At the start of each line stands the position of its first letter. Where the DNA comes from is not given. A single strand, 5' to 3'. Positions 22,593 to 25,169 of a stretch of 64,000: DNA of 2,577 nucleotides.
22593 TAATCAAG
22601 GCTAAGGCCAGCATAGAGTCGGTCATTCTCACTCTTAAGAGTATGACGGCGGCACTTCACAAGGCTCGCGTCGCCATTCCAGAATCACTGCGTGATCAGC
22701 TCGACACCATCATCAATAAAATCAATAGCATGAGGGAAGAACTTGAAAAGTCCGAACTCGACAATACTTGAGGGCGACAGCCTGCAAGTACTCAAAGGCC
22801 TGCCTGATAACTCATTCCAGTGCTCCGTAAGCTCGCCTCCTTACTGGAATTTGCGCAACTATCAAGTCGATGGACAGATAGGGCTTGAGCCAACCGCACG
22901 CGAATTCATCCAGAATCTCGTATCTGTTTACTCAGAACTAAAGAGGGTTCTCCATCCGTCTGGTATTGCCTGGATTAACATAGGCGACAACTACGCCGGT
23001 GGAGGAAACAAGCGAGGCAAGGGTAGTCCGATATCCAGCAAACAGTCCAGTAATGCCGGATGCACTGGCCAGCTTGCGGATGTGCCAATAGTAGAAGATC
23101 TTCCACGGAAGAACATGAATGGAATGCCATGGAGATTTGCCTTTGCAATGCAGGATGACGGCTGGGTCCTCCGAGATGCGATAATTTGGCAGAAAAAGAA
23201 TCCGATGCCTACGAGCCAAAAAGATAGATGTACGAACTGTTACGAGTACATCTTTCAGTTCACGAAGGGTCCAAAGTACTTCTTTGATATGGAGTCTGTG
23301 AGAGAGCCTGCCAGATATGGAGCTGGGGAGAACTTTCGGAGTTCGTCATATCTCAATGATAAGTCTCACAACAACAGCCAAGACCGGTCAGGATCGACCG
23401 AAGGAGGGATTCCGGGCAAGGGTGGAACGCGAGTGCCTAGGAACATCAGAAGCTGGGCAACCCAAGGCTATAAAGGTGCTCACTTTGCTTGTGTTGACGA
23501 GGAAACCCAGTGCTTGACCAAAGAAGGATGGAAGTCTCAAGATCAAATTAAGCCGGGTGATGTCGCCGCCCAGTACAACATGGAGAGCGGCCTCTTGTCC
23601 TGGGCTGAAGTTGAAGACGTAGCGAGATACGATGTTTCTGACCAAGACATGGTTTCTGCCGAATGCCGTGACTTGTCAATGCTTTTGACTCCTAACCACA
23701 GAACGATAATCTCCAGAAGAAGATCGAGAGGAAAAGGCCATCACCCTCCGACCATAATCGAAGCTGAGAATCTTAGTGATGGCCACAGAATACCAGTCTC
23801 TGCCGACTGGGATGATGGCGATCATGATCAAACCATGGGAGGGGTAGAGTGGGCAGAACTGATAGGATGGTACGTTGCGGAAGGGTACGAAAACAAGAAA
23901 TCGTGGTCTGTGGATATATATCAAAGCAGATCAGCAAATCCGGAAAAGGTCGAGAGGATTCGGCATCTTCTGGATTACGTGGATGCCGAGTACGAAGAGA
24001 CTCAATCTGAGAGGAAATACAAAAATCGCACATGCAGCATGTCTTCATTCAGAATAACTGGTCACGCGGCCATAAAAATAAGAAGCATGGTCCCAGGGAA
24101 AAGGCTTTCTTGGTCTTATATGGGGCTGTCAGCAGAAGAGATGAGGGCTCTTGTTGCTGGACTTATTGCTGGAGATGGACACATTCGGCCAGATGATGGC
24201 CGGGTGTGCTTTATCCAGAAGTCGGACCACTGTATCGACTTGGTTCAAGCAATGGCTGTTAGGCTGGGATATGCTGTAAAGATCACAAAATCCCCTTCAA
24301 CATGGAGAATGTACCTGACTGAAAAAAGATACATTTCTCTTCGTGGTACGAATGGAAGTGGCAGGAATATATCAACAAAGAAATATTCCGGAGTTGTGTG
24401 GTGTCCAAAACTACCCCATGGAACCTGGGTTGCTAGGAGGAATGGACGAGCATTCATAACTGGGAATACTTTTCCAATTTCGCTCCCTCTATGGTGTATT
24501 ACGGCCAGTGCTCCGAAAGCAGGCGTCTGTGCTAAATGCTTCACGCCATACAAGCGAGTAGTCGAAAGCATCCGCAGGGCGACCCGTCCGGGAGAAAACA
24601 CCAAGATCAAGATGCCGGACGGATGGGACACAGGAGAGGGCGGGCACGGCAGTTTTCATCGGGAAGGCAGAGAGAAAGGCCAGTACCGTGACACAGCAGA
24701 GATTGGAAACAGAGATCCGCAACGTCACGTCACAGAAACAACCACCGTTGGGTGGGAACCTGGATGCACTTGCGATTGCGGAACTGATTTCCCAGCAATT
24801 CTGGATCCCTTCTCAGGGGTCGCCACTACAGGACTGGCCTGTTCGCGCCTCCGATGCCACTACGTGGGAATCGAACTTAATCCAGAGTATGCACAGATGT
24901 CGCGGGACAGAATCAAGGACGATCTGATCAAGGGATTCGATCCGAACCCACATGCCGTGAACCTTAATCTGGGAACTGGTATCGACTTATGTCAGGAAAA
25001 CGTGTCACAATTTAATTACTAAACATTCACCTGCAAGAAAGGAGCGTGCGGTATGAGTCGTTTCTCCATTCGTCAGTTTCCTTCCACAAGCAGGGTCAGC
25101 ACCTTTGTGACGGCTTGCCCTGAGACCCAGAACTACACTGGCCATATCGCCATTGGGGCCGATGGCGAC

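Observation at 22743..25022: N6/N4 DNA methyltransferase split by a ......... intein at its catalytic-region motif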

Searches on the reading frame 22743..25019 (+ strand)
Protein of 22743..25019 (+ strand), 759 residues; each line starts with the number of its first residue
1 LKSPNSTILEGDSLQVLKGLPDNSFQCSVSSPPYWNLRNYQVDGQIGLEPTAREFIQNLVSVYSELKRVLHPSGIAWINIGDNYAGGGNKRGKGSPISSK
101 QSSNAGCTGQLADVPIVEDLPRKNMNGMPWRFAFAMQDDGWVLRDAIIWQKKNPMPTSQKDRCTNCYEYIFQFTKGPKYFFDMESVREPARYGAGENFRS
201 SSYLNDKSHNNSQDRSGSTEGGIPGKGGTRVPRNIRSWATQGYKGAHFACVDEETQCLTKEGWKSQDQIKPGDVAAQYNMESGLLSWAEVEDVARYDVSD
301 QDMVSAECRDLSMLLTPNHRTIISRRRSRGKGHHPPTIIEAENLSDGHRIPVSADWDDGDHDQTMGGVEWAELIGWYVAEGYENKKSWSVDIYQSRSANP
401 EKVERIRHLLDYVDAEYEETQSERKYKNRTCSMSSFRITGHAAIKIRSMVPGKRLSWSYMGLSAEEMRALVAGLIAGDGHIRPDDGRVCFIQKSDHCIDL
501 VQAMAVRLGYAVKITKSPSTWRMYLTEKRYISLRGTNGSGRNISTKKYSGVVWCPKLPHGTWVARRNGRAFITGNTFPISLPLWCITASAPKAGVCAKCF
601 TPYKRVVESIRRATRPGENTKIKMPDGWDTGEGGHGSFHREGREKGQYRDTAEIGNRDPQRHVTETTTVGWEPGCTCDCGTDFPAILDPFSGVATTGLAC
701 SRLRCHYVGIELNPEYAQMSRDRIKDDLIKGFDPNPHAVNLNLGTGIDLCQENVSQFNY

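Call 4: search_protein_families(library=pfam, proteins=[window:22743-25019:+], max_evalue=0.1)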
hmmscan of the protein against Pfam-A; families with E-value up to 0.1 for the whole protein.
window:22743-25019:+ (759 aa): 3 families
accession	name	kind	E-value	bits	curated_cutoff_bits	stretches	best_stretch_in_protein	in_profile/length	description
PF01555.25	N6_N4_Mtase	-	5.2e-32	112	26.7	2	26-200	2-132/221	DNA methylase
PF14528.11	LAGLIDADG_3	-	8.7e-09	36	22.5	1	465-522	1-65/82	LAGLIDADG-like domain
PF08241.18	Methyltransf_11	-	0.075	14.1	21.2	0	54-77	71-94/95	Methyltransferase domain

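Call 5: search_protein_families(library=ncbifam, proteins=[window:22743-25019:+], max_evalue=1)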
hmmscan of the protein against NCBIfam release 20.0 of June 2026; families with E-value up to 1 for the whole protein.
window:22743-25019:+ (759 aa): 5 families
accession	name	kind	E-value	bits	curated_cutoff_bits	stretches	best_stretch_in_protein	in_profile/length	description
NF050803.1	DnaMtaseCcrMCaul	equivalog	2.7e-18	66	830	3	685-726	208-249/350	adenine-specific DNA-methyltransferase CcrM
NF008572.0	PRK11524.1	equivalog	4.1e-10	39.2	292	2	685-725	217-257/294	adenine-specific DNA-methyltransferase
NF010253.0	PRK13699.1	subfamily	1.5e-05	24.8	244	1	685-724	166-205/226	DNA methyltransferase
NF006207.0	PRK08332.1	equivalog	6.5e-05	20.3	2400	1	364-526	999-1155/1684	vitamin B12-dependent ribonucleotide reductase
NF045703.1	rSAM_Tes_intein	exception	0.00032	18.6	1700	1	369-482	370-478/1040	tetraether lipid synthase Tes, intein-containing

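Call 7: search_protein_families(library=phrogs, proteins=[window:22743-25019:+], max_evalue=0.01)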
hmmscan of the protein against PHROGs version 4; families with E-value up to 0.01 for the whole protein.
window:22743-25019:+ (759 aa): 11 families
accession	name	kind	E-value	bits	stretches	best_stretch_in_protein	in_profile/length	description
phrog_67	-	other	5.4e-50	172.2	2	3-249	121-284/743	DNA methyltransferase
phrog_498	-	other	6.3e-12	45.8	1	686-725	382-421/633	DNA methyltransferase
phrog_12517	-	unknown function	1.2e-11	45.4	2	685-725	108-148/316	-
phrog_6025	-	other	3.1e-09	37.7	1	2-156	8-115/192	DNA methyltransferase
phrog_8769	-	other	7.9e-07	29.8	1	686-727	15-56/71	methyltransferase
phrog_3008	-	other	1.4e-05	25.5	1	686-733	173-220/244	DNA methyltransferase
phrog_85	-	DNA, RNA and nucleotide metabolism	7.3e-05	22.5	1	247-397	86-232/866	thymidylate synthase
phrog_18146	-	other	0.00029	20.9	0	681-714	68-101/452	DNA methyltransferase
phrog_23148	-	unknown function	0.0015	19.6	1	685-727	107-149/165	-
phrog_18293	-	other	0.0015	19.5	1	686-726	69-109/119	methyltransferase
phrog_32482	-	other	0.0019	17.9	0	547-582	377-412/589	PhoH-like phosphate starvation-inducible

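Call 14: search_dna_similar(query=window:22743-25019:+, collection=phages, mode=protein, max_rows=25)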
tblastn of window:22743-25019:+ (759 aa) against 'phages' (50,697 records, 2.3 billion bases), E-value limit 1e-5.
Records with a match: 428; places in all: 432; records where one place covers at least 80% of the query: 0.
Best place of each record, by identity: <60% 428.
By first word of the organism name: Mycobacterium 222; Gordonia 39; Burkholderia 28; Pseudomonas 22; Prochlorococcus 20; Cyanophage 8; Marine 7; Dickeya 6; Synechococcus 6; Serratia 5; and 31 more.
By host as written in the record: Mycobacterium smegmatis mc2 155 138; - 39; Mycobacterium smegmatis mc#155 34; Gordonia terrae 3612 24; Burkholderia sp. 19; Mycobacterium smegmatis mc2155 10; Pseudomonas syringae pv. porri LMG 28495 8; Mycobacterium sp. 6; and 86 more.
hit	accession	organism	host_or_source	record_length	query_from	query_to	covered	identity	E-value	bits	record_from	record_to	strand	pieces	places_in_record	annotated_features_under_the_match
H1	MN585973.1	Mycobacterium phage StAnnes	Mycobacterium smegmatis mc2 155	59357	7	581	76%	32.7%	2e-43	290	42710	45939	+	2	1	70: endonuclease | 64: DNA methylase | 68: hypothetical protein | 66: hypothetical protein | 67: hypothetical protein | and 2 other names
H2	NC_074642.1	Methanoculleus virus L4768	Methanoculleus bourgensis E02.3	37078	7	725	52%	37.5%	2e-44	240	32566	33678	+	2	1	adenine-specific methyltransferase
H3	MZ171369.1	Methanoculleus virus Blf4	Methanoculleus bourgensis E02.3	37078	7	725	52%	37.5%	2e-44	240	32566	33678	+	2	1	adenine-specific methyltransferase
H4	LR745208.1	uncultured phage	metagenomic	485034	8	724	52%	37.6%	6e-46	255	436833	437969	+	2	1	record has no annotation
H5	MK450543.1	Natrialba phage PhiCh1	Natrialba magadii ATCC 43099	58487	8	724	54%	32.3%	1e-32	203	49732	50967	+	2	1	putative N4-cytosine methyltransferase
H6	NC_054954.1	Natrialba phage PhiCh1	Natrialba magadii ATCC 43099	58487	8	724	54%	32.3%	1e-32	203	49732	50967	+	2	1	DNA methyltransferase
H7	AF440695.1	Natrialba phage PhiCh1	-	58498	8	724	54%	32.3%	1e-32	203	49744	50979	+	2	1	putative N4-cytosine methyltransferase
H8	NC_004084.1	Natrialba phage PhiCh1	Natrialba magadii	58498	8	724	54%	32.3%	1e-32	203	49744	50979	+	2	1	DNA methyltransferase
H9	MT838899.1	Bacteriophage sp.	human fecal samples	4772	8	728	43%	40.2%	2e-44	234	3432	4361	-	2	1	record has no annotation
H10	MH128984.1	Burkholderia phage vB_BmuP_KL4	-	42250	26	758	48%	34.6%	2e-38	245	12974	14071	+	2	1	site-specific DNA methyltransferase | XRE family transcriptional regulator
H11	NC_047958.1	Burkholderia phage vB_BmuP_KL4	-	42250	26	758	48%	34.6%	2e-38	245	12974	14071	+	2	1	site-specific DNA-methyltransferase | XRE family transcriptional regulator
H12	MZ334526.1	Halorubrum tailed virus 29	Halorubrum sp.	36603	6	735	45%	34.8%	2e-35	207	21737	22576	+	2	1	N4-cytosine methyltransferase | hypothetical protein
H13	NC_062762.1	Halorubrum tailed virus 29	Halorubrum sp.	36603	6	735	45%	34.8%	2e-35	207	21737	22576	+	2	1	DNA methyltransferase | hypothetical protein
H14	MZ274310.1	Mycobacterium phage Boilgate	Mycobacterium smegmatis mc2 155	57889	7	336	43%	35.1%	1e-46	186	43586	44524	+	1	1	61: methyltransferase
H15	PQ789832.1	Burkholderia phage vB_E438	Burkholderia sp.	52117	26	725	44%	34.8%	2e-35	225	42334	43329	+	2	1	hypothetical protein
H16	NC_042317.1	Mycobacterium phage DLane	Mycobacterium smegmatis mc2 155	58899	8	313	40%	36.7%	7e-46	183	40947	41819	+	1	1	61: DNA methyltransferase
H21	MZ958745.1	Mycobacterium phage Pinkcreek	Mycobacterium smegmatis ATCC 607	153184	247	577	44%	31.6%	1e-36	155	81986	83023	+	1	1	135: hypothetical protein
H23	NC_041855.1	Mycobacterium phage Dorothy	Mycobacterium smegmatis mc2 155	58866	248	581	44%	31.3%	1e-30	136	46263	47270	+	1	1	75: methyltransferase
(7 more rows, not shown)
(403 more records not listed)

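Call 16: get_annotated_region(hit=H23, flank=2500)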
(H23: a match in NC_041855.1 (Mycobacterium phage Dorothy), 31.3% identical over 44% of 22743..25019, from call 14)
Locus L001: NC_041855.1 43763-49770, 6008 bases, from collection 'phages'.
description: Mycobacterium phage Dorothy, complete genome.
organism: Mycobacterium phage Dorothy (NCBI taxid 2927992)
taxonomy: Viruses; Duplodnaviria; Heunggongvirae; Uroviricota; Caudoviricetes; Gracegardnervirinae; Cheoctovirus; Mycobacterium virus Dorothy
host: Mycobacterium smegmatis mc2 155; source: soil; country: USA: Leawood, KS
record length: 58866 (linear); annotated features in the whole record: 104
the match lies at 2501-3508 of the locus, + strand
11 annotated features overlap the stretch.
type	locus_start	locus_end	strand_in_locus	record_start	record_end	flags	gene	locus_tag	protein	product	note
CDS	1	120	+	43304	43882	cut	69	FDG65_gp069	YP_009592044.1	Rnase H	gp69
CDS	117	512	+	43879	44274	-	70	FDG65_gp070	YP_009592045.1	hypothetical protein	gp70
CDS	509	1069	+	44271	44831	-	71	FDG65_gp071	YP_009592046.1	DNA methyltransferase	gp71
CDS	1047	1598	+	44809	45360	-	72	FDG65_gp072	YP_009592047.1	DNA methyltransferase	gp72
CDS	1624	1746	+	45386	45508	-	73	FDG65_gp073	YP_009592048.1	hypothetical protein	gp73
CDS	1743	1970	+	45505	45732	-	74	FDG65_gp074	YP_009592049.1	hypothetical protein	gp74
CDS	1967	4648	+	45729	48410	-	75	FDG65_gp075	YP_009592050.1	methyltransferase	gp75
CDS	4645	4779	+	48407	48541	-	76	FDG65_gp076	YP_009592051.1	DNA methylase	gp76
CDS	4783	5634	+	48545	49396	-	77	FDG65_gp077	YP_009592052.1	replication initiation protein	gp77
CDS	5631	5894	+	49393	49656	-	78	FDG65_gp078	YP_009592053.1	hypothetical protein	gp78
CDS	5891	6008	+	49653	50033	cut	79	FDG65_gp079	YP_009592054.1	hypothetical protein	gp79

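Call 17: get_annotated_region(hit=H21, flank=2000)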
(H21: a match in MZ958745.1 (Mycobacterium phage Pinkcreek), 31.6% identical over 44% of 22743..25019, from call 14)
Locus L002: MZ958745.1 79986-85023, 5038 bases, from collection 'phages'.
description: Mycobacterium phage Pinkcreek, complete genome.
organism: Mycobacterium phage Pinkcreek (NCBI taxid 2891199)
taxonomy: Viruses; Duplodnaviria; Heunggongvirae; Uroviricota; Caudoviricetes; Ceeclamvirinae; Bixzunavirus; Bixzunavirus alice
host: Mycobacterium smegmatis ATCC 607; source: -; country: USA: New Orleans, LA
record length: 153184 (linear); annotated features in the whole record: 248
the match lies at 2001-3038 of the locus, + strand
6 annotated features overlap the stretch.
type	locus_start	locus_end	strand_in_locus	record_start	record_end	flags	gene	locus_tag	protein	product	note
CDS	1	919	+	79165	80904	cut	131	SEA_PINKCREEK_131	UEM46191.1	baseplate J protein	-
CDS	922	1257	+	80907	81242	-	132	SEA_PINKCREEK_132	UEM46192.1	hypothetical protein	-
CDS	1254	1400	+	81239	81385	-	133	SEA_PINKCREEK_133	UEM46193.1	hypothetical protein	-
CDS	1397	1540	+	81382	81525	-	134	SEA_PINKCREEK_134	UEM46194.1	hypothetical protein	-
CDS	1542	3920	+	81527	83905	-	135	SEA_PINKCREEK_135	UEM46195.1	hypothetical protein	-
CDS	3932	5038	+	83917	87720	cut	136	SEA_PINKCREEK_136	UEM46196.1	minor tail protein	-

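Call 38: find_encoding_contigs(protein=window:22743-25019:+, flank=3000, max_places=3)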
Protein window:22743-25019:+ (759 aa): 5 contigs read that carry it; 1 place shown.
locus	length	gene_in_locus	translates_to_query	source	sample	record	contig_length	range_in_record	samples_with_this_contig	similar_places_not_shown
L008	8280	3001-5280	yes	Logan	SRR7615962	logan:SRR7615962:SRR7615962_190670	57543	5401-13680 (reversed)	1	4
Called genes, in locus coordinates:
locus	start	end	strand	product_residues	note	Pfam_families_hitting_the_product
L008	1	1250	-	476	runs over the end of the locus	PF04860:Phage_portal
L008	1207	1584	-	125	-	-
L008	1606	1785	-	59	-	-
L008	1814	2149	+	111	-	-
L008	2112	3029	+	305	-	PF02195:ParB_N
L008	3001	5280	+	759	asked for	PF01555:N6_N4_Mtase, PF14528:LAGLIDADG_3 (weak), PF01555:N6_N4_Mtase (weak)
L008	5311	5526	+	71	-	-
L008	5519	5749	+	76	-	-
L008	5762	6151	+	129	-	PF14354:Lar_restr_allev (weak)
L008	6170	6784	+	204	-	-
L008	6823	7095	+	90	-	-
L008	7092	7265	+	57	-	-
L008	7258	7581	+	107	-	-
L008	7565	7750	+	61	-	-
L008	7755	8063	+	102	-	-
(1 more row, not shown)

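Call 49: get_annotated_region(hit=H16, flank=2500)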
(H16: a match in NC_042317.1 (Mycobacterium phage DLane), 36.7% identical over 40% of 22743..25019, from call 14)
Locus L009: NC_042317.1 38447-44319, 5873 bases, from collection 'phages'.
description: Mycobacterium virus DLane, complete genome.
organism: Mycobacterium phage DLane (NCBI taxid 2922203)
taxonomy: Viruses; Duplodnaviria; Heunggongvirae; Uroviricota; Caudoviricetes; Gracegardnervirinae; Cheoctovirus; Mycobacterium virus Dlane
host: Mycobacterium smegmatis mc2 155; source: soil; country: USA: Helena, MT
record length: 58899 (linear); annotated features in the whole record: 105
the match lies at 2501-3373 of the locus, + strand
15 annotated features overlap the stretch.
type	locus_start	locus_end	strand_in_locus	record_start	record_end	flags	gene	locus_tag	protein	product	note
CDS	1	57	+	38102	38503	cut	53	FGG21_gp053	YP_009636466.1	WhiB family transcription factor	WhiB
CDS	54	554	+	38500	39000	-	54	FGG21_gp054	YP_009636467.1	hypothetical protein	-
CDS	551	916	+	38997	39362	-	55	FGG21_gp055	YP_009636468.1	DNA binding protein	-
CDS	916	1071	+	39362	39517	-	56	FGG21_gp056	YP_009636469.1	hypothetical protein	-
CDS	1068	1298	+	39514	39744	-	57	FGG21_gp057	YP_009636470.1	hypothetical protein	-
CDS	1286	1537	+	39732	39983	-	58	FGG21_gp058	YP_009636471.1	hypothetical protein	-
CDS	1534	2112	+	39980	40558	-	59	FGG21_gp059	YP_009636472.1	single strand annealing protein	-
CDS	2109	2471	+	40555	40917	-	60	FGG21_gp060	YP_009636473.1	HNH endonuclease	-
CDS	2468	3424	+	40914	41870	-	61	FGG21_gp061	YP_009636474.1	DNA methyltransferase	WhiB; DNA methylase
CDS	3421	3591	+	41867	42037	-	62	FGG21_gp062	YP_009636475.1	hypothetical protein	-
CDS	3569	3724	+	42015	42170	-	63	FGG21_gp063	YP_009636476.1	hypothetical protein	-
CDS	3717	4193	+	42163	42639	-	64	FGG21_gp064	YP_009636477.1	hypothetical protein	-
CDS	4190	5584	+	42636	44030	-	65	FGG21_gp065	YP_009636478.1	DNA methyltransferase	methylase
CDS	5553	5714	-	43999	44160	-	66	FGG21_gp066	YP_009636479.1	Arc-like repressor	-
CDS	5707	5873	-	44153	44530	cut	67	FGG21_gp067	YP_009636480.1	hypothetical protein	-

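Call 50: get_annotated_region(hit=H1, flank=800)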
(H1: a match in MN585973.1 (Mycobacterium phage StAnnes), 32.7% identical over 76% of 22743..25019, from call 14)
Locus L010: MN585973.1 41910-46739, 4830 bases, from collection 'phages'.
description: Mycobacterium phage StAnnes, complete genome.
organism: Mycobacterium phage StAnnes (NCBI taxid 2656605)
taxonomy: Viruses; Duplodnaviria; Heunggongvirae; Uroviricota; Caudoviricetes; Gracegardnervirinae; Cheoctovirus
host: Mycobacterium smegmatis mc2 155; source: soil; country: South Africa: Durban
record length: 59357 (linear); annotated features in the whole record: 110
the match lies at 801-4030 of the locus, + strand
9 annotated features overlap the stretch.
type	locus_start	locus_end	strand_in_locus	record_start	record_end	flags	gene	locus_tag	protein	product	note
CDS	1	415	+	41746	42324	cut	62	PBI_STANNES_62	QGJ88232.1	hypothetical protein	-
CDS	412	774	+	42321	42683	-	63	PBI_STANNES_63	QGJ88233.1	HNH endonuclease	-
CDS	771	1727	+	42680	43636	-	64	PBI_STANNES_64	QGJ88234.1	DNA methylase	-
CDS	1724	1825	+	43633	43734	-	65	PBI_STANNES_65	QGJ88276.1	hypothetical protein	-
CDS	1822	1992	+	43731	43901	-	66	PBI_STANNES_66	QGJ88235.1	hypothetical protein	-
CDS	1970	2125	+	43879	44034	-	67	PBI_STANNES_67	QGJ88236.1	hypothetical protein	-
CDS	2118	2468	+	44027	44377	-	68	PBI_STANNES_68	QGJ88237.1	hypothetical protein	-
CDS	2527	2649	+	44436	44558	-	69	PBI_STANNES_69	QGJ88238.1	hypothetical protein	-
CDS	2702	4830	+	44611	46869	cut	70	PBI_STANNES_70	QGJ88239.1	endonuclease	-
